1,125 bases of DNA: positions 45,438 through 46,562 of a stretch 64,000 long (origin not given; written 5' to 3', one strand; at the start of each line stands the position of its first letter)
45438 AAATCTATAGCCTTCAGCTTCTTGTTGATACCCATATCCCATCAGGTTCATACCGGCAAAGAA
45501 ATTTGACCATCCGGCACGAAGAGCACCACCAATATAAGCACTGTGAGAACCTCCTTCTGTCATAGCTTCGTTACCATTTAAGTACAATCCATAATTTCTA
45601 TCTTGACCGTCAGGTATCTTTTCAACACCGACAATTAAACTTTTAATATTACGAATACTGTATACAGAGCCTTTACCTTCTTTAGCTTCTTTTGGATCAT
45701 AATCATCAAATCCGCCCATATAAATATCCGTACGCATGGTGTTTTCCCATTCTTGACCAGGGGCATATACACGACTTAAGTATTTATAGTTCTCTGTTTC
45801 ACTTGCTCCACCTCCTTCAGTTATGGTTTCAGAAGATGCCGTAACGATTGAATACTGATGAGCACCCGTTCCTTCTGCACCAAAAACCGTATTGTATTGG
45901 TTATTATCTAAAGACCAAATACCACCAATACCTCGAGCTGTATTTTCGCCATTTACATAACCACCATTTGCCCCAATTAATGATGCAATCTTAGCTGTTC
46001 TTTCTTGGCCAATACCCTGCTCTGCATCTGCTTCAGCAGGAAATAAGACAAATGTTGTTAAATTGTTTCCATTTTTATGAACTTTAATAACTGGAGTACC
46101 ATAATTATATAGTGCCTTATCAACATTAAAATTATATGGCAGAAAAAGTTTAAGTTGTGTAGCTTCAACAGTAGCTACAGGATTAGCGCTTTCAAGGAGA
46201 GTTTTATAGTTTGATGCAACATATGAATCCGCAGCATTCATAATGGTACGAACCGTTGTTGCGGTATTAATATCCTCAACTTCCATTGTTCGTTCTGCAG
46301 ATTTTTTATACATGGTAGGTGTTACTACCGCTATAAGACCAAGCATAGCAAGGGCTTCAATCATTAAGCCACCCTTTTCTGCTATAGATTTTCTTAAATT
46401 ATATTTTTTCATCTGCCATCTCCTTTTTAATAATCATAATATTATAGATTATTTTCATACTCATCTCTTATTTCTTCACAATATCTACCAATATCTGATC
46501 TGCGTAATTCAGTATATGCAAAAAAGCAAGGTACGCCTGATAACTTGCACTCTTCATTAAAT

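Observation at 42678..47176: A 1244-aa protein with a prepilin-type N-terminus is co-transcribed with a Cys-rich anchored partner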

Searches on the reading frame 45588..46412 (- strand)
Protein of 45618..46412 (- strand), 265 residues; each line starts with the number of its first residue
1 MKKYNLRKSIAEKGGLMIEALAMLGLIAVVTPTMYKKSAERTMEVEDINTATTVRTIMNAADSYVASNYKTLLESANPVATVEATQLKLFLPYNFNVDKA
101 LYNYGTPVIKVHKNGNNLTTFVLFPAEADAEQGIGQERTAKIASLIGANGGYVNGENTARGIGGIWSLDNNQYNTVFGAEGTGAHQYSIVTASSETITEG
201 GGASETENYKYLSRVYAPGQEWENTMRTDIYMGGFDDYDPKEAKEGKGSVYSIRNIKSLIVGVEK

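Call 22: search_protein_families(library=pfam, proteins=[window:45618-46412:-], max_evalue=10)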
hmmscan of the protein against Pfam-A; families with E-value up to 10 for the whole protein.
seq(265 aa): 1 family
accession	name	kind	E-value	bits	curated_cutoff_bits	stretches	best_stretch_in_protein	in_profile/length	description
PF04917.17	Shufflon_N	-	5.6e-08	33.1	27.5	1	49-234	10-186/324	Bacterial shufflon protein, N-terminal constant region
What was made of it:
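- On PilV / Shufflon_N (PF04917): 33.1 bits against 27.5 on residues 1-265 scanned alone (call 22). Only model positions 10-186 are matched (call 22).
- Only positions 10-186 of the 324-position Shufflon_N model are matched (call 22).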

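Call 66: search_dna_similar(query=window:45618-46412:-, collection=plasmids, mode=protein, max_evalue=1, max_rows=25)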
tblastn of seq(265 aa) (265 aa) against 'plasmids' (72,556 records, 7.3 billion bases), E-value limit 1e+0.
Records with a match: 842; places in all: 850; records where one place covers at least 80% of the query: 309.
Best place of each record, by identity: <60% 842.
By first word of the organism name: Escherichia 525; Serratia 95; Salmonella 75; Shigella 33; Enterobacter 30; Klebsiella 23; Yersinia 21; Pseudomonas 8; Citrobacter 6; Erwinia 5; and 13 more.
By predicted mobility (MOB-suite, as given by PLSDB): conjugative 706; mobilizable 87; non-mobilizable 49.
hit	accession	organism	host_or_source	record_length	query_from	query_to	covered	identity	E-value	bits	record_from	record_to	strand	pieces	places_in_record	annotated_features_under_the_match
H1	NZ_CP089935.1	Erwinia tracheiphila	Cucumis melo,cell culture,Infected ...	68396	9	265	97%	26.7%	3e-2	43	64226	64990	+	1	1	pilV: shufflon system plasmid conjugative transfer pilus tip adhesin PilV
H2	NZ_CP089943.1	Erwinia tracheiphila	Cucumis sativus,cell culture,Infected ...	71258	9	265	97%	26.7%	3e-2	43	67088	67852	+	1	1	pilV: shufflon system plasmid conjugative transfer pilus tip adhesin PilV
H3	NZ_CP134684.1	Citrobacter portucalensis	Larus michahellis,bacteria,cloaca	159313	17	252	89%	27.6%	2e-5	53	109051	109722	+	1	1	pilV: shufflon system plasmid conjugative transfer pilus tip adhesin PilV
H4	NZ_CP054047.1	Yersinia massiliensis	-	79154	13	258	93%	26.5%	9e-1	39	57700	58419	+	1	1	pilV: shufflon system plasmid conjugative transfer pilus tip adhesin PilV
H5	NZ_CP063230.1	Serratia marcescens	cell culture,water surface of ...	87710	13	234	84%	29.1%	6e-6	55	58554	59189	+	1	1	pilV: shufflon system plasmid conjugative transfer pilus tip adhesin PilV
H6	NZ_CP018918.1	Serratia marcescens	Homo sapiens,University of Michigan ...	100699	13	234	84%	29.1%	6e-6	55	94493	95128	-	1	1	pilV: shufflon system plasmid conjugative transfer pilus tip adhesin PilV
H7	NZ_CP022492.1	Salmonella enterica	-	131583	17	252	89%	27.2%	5e-5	52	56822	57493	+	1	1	pilV: shufflon system plasmid conjugative transfer pilus tip adhesin PilV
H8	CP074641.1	Salmonella enterica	environmental,water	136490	17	252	89%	27.2%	6e-5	51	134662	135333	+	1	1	pilV: shufflon system plasmid conjugative transfer pilus tip adhesin PilV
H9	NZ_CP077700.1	Salmonella enterica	environmental,pond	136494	17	252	89%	27.2%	6e-5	51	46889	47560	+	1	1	pilV: shufflon system plasmid conjugative transfer pilus tip adhesin PilV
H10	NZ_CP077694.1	Salmonella enterica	pond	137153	17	252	89%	27.2%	6e-5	51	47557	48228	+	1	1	pilV: shufflon system plasmid conjugative transfer pilus tip adhesin PilV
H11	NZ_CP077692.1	Salmonella enterica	pond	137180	17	252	89%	27.2%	6e-5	51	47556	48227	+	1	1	pilV: shufflon system plasmid conjugative transfer pilus tip adhesin PilV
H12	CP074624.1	Salmonella enterica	environmental,soil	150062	17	252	89%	27.2%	6e-5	51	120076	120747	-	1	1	pilV: shufflon system plasmid conjugative transfer pilus tip adhesin PilV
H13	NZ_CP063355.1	Serratia marcescens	silkworm,whole organism,blood from ...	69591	13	234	84%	28.7%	2e-6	56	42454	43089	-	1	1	pilV: shufflon system plasmid conjugative transfer pilus tip adhesin PilV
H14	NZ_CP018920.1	Serratia marcescens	Homo sapiens,University of Michigan ...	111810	13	234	84%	28.7%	2e-6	56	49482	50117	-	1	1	pilV: shufflon system plasmid conjugative transfer pilus tip adhesin PilV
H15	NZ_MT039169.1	Serratia marcescens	-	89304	13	234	84%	28.7%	2e-6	56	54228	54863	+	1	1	pilV: shufflon system plasmid conjugative transfer pilus tip adhesin PilV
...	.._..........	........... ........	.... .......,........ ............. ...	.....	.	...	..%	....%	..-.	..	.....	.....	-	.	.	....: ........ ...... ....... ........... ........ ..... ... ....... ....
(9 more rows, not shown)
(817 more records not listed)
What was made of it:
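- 45630..46400 (-): Region homologous to the constant N-terminal region of IncI-plasmid PilV (residues 5-261). Pfam Shufflon_N 33.1 bits, above the 27.5 cutoff (call 22). tblastn to 842 plasmid pilV genes (call 66).
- On PilV / Shufflon_N (PF04917): 842 plasmid records hit; all 25 listed rows lie under pilV; 84-97% of the query is covered (call 66).
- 842 plasmid hits; all 25 listed rows lie under annotated pilV (call 66).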

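Call 67: get_annotated_region(hit=H22, flank=14000)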
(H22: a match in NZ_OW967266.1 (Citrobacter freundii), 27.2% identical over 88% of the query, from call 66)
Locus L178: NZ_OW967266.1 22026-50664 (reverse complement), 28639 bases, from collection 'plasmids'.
description: Citrobacter freundii isolate 22 plasmid P3, complete sequence
organism: Citrobacter freundii (NCBI taxid 546)
taxonomy: Bacteria; Pseudomonadota; Gammaproteobacteria; Enterobacterales; Enterobacteriaceae; Citrobacter; Citrobacter freundii
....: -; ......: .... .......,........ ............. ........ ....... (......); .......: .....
typing (MOB-suite, as given by PLSDB): mobilizable; relaxase MOBF
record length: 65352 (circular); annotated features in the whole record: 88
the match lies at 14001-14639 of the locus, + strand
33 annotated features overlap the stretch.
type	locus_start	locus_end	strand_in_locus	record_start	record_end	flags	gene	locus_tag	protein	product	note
CDS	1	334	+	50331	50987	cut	virB5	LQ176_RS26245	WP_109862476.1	P-type DNA transfer protein VirB5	-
CDS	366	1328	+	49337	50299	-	-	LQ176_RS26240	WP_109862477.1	type IV secretion system protein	-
CDS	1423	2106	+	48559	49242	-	-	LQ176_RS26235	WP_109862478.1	type IV secretion system protein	-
CDS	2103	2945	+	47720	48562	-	virB9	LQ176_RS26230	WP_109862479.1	P-type conjugative transfer protein VirB9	-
CDS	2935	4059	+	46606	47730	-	-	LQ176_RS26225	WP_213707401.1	TrbI/VirB10 family protein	-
CDS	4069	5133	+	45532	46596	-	virB11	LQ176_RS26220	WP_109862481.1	P-type DNA transfer ATPase VirB11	GO:0044097 - secretion by the type IV secretion system [Evidence IEA]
CDS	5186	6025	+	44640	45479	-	-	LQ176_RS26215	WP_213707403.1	toxin co-regulated pilus biosynthesis Q family protein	-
CDS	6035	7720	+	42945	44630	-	-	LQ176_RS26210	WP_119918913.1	PilN family type IVB pilus formation outer membrane protein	GO:0009297 - pilus assembly [Evidence IEA]; GO:0009306 - protein secretion [Evidence IEA]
CDS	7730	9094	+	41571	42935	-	pilO2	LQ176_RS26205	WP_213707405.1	type 4b pilus protein PilO2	-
CDS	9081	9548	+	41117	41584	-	pilP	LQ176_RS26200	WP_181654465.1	type IV pilus biogenesis protein PilP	GO:0009297 - pilus assembly [Evidence IEA]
CDS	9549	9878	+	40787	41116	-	-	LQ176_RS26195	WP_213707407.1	ATPase, T2SS/T4P/T4SS family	-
CDS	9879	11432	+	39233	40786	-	-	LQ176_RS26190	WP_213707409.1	ATPase, T2SS/T4P/T4SS family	-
CDS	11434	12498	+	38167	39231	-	-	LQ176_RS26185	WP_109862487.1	type II secretion system F family protein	-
CDS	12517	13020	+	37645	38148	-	-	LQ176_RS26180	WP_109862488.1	type 4 pilus major pilin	-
CDS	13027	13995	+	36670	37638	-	-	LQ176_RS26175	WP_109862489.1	ATPase, T2SS/T4P/T4SS family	-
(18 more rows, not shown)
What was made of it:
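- On PilV / Shufflon_N (PF04917): In the plasmid, pilV directly follows the second ATPase (call 67).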

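Call 94: search_protein_families(library=ncbifam, proteins=[window:45618-46412:-], max_evalue=0.01)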
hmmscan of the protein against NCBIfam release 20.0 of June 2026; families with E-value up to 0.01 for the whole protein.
window:45618-46412:- (265 aa): 0 families

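Call 109: search_solved_structures(query=A5, max_evalue=10, show_alignments=2)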
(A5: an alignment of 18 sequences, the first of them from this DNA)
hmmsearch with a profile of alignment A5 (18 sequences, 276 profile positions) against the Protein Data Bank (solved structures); distinct sequences matched with E-value up to 10: 1.
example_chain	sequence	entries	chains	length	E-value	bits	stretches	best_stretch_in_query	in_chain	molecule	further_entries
9f4a_AX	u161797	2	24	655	0.78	12.4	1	39-104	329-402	Baseplate wedge protein gp6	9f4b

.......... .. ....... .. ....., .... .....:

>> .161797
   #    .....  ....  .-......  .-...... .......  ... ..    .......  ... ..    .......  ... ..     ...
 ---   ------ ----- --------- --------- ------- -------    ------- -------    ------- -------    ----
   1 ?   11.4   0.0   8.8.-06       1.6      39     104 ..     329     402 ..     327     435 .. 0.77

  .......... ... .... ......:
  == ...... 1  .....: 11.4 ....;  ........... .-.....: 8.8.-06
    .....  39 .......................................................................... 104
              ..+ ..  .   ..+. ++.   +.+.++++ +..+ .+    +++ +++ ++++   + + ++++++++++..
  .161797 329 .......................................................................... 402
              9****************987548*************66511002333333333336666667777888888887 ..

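Call 110: search_protein_families(library=pfam, alignment_id=A5, max_evalue=0.001)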
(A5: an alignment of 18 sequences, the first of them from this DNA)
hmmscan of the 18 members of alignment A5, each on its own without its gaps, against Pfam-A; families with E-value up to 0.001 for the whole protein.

A. member 1, seq(275 aa): 1 family
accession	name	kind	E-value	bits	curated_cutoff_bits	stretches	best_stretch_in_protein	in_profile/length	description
PF04917.17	Shufflon_N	-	6.2e-08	32.9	27.5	1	49-234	10-186/324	Bacterial shufflon protein, N-terminal constant region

B. families by the number of members that match (of 18 scanned): 2 families
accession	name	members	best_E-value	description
PF04917.17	Shufflon_N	7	2.8e-08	Bacterial shufflon protein, N-terminal constant region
PF17993.7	HA70_C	1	0.0009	Haemagglutinin 70 C-terminal domain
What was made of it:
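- On PilV / Shufflon_N (PF04917): 7 of 18 divergent family members also hit (call 110).
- Shufflon_N above its gathering score (call 22), and in 7 of 18 divergent N-terminal domains (call 110).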

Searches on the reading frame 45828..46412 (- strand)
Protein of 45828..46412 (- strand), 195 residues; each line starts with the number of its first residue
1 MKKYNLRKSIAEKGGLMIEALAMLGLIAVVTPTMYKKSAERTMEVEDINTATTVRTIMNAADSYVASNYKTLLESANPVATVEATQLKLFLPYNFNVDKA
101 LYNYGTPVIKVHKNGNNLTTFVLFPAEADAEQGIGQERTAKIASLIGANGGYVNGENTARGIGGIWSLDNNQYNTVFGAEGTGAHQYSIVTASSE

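Call 22: search_protein_families(library=pfam, proteins=[window:45828-46412:-], max_evalue=10)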
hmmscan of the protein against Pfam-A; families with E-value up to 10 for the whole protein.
seq(195 aa): 1 family
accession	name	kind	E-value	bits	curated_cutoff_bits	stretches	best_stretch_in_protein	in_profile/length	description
PF04917.17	Shufflon_N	-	2.1e-07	31.2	27.5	1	49-177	10-140/324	Bacterial shufflon protein, N-terminal constant region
